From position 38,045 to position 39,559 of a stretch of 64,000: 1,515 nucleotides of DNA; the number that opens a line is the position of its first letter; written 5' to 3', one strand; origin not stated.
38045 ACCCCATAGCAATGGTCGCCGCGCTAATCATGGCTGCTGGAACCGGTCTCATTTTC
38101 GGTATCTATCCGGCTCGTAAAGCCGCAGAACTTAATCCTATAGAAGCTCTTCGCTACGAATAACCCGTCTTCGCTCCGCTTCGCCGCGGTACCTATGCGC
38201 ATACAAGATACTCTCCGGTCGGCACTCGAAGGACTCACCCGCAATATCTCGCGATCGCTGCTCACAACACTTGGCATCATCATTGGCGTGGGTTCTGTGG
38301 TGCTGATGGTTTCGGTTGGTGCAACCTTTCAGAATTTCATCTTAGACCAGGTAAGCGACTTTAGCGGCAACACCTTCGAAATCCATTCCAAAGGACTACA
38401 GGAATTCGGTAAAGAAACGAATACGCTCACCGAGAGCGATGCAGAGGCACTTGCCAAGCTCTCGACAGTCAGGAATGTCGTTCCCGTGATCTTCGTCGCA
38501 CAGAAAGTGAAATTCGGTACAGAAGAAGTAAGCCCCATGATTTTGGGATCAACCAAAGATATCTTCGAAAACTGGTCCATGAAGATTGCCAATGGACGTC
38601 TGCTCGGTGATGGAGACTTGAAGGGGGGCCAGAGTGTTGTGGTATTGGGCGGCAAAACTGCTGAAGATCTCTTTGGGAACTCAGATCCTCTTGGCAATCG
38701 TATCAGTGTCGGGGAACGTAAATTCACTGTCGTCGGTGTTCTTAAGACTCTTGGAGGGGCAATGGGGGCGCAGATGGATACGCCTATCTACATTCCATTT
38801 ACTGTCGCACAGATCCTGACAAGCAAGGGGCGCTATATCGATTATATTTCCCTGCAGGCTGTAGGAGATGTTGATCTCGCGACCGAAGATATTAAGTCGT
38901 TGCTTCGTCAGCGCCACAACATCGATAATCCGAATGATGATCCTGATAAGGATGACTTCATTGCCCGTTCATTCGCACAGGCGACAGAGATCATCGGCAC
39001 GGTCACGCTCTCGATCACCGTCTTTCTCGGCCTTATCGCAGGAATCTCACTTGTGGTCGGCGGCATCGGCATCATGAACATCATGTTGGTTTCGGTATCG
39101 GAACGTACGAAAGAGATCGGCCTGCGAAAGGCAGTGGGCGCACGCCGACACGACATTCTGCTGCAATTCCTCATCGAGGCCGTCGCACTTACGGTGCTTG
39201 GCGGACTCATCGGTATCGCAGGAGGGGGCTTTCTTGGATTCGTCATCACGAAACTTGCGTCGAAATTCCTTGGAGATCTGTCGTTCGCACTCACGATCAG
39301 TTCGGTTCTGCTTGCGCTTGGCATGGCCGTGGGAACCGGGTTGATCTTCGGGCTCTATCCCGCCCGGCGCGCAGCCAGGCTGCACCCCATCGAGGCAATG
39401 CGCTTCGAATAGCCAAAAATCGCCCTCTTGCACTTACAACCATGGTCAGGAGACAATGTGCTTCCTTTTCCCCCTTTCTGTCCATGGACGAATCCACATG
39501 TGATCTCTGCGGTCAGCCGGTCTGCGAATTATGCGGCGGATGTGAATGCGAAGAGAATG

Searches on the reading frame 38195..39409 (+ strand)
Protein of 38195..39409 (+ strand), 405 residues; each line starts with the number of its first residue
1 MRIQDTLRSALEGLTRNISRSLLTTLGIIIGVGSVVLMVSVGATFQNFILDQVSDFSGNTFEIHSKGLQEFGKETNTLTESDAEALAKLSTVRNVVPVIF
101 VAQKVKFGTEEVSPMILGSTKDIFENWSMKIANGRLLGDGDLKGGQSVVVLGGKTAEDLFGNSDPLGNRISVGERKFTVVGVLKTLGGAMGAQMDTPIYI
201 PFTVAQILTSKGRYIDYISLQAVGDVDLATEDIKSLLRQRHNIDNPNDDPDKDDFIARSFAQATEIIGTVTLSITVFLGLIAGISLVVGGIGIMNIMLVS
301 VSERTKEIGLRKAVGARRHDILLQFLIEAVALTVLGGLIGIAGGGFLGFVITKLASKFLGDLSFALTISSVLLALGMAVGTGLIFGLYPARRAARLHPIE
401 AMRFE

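Call 76: search_protein_families(library=pfam, proteins=[window:38195-39409:+], max_evalue=0.00001)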
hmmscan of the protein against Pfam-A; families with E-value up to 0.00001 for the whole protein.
window:38195-39409:+ (405 aa): 2 families
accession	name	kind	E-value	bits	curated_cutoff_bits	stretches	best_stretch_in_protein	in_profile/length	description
PF12704.14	MacB_PCD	-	2.4e-40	139.5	27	1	21-229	1-200/207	MacB-like periplasmic core domain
PF02687.27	FtsX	-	2.6e-23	82.8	25.5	1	280-398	2-120/120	FtsX-like permease C-terminal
